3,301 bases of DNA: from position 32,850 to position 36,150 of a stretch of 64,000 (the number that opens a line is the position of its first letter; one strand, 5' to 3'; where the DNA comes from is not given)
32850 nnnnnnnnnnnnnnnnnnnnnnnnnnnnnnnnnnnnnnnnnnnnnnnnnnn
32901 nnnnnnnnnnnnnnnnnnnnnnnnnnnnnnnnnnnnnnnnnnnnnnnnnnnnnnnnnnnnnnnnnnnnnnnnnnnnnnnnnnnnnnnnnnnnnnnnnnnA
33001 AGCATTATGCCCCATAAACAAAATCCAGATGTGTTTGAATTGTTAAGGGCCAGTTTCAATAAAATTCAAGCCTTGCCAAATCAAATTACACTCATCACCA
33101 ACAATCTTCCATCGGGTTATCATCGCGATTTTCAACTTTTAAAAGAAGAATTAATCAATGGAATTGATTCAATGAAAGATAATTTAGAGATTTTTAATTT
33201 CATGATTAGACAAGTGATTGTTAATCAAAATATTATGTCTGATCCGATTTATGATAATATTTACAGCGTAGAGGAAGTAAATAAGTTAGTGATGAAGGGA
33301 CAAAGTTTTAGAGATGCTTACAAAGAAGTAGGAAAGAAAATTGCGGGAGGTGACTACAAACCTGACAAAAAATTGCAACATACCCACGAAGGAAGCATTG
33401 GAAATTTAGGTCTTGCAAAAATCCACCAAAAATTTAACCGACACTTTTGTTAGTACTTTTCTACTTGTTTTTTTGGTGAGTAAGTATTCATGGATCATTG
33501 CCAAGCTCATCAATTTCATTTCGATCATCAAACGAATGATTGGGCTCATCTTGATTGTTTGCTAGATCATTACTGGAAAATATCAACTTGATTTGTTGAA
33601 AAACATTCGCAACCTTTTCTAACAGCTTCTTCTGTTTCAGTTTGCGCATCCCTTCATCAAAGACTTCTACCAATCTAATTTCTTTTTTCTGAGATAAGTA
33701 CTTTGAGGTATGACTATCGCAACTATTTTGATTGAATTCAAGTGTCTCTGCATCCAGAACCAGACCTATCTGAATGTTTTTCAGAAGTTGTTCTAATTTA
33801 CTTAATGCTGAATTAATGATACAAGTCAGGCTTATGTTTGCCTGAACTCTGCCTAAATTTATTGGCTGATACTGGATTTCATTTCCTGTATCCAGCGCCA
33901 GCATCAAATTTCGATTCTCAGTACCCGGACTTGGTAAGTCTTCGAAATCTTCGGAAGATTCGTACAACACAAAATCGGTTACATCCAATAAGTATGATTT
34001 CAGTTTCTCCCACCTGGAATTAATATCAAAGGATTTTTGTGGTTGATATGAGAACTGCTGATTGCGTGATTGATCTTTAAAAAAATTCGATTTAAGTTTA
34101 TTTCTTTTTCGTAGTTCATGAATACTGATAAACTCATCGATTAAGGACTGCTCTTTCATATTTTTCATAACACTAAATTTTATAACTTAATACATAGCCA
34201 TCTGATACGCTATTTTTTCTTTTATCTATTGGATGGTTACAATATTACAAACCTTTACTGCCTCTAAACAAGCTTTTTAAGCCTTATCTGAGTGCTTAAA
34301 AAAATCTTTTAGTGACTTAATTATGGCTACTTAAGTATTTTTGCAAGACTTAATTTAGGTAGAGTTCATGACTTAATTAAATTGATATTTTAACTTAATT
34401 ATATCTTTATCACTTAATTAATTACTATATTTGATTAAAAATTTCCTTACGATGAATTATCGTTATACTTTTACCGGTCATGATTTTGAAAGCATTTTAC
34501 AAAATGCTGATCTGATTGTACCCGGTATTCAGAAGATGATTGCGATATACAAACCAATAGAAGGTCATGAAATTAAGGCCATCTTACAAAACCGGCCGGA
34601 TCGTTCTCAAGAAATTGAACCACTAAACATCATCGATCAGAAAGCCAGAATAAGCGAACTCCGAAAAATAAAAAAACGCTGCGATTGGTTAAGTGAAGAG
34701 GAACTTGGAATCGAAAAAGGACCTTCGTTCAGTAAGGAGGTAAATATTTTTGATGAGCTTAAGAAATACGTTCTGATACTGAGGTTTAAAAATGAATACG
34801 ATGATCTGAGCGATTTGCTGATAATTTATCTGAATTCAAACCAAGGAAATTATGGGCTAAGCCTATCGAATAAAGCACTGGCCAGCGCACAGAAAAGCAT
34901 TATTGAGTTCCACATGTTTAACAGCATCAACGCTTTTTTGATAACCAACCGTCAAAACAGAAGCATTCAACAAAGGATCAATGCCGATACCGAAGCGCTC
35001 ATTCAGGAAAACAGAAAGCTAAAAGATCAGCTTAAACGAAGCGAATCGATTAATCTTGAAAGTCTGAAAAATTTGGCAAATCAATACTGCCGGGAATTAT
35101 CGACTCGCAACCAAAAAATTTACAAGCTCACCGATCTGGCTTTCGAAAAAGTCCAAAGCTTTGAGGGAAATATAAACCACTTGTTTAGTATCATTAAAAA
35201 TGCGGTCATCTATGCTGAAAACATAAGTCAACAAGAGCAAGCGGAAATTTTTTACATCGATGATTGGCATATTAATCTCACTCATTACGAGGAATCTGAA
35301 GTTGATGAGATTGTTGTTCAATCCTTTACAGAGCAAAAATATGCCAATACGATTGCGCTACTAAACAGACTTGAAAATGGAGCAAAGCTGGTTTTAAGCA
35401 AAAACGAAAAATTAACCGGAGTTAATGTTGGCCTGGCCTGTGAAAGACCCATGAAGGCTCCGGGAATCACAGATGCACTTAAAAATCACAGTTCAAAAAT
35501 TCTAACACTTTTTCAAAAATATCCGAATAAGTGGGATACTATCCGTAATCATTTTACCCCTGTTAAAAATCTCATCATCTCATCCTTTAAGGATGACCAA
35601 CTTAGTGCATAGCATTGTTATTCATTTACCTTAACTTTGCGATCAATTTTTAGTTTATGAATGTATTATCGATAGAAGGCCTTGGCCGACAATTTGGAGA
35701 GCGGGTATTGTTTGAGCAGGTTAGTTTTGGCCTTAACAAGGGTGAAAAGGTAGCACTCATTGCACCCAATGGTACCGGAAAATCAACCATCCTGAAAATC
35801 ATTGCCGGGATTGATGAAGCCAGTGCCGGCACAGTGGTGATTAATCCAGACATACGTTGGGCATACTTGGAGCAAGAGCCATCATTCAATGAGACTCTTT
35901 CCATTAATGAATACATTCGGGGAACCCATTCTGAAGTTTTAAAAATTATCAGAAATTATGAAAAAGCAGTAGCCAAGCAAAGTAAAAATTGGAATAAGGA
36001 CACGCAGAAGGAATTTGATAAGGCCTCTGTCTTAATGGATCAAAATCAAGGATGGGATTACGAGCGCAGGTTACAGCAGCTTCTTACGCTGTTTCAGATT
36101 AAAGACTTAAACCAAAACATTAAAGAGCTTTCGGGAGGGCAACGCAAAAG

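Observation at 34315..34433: Phased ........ repeat array between two divergent orphan genes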

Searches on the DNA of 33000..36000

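Call 29: search_rna_families(source=window, start=33000, end=36000, threshold=evalue, max_evalue=1)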
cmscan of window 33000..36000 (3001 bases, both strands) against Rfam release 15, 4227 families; matches with E-value up to 1: 0.
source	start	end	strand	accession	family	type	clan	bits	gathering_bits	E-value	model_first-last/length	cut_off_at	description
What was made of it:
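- There is no Rfam match (call 29).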

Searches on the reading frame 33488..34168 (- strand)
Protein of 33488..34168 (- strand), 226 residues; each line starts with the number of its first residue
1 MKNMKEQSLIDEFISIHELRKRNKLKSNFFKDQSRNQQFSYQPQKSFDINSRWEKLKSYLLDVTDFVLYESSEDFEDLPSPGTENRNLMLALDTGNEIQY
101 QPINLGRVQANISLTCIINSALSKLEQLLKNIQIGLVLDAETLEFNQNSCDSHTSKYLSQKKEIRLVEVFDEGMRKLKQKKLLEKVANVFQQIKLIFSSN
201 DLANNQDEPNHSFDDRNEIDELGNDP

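Call 4: search_protein_families(library=pfam, proteins=[window:33488-34168:-], max_evalue=1)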
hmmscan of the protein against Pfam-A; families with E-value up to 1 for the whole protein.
window:33488-34168:- (226 aa): 1 family
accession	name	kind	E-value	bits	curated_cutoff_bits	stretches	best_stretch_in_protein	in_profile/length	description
PF25328.1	PH_MADD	-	0.059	14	27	1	153-195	43-87/92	MADD C-terminal PH-like domain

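Call 25: find_homologous_proteins(query=window:33488-34168:-, max_evalue=0.001)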
Query window:33488-34168:- (226 aa): 8 proteins with E <= 0.001 among 319 candidates.
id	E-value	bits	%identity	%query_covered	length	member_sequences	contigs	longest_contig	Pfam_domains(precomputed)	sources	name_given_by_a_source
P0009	3.7e-140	483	100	100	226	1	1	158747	-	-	-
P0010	1.8e-125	435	90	100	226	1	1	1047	-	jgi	jgi:hypothetical protein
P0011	1.9e-88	314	66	100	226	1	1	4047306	-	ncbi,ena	-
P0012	3.8e-42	163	52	70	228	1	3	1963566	-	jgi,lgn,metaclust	metaclust:\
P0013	7.7e-39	152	44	87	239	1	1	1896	-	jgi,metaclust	metaclust:\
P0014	2.0e-37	147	46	74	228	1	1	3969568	-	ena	-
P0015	2.7e-36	143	39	100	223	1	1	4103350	-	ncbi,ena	-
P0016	1.4e-35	141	36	100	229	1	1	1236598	-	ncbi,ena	-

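Call 79: search_protein_families(library=padloc, proteins=[window:33488-34168:-], max_evalue=0.1)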
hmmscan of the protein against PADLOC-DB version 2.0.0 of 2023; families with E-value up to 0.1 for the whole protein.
window:33488-34168:- (226 aa): 0 families

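Call 80: search_protein_families(library=phrogs, proteins=[window:33488-34168:-], max_evalue=0.1)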
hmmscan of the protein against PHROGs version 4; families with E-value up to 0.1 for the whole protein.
window:33488-34168:- (226 aa): 0 families
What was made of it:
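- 33488..34168 (-): Divergent 226-aa gene of unknown function. It is lineage-specific, fast-evolving and not part of the family-wide unit. No Pfam, PADLOC or PHROGs hit (calls 4, 79, 80).
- Tried and rejected: Rfam, PADLOC and PHROGs gave nothing relevant (calls 29, 79, 80).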
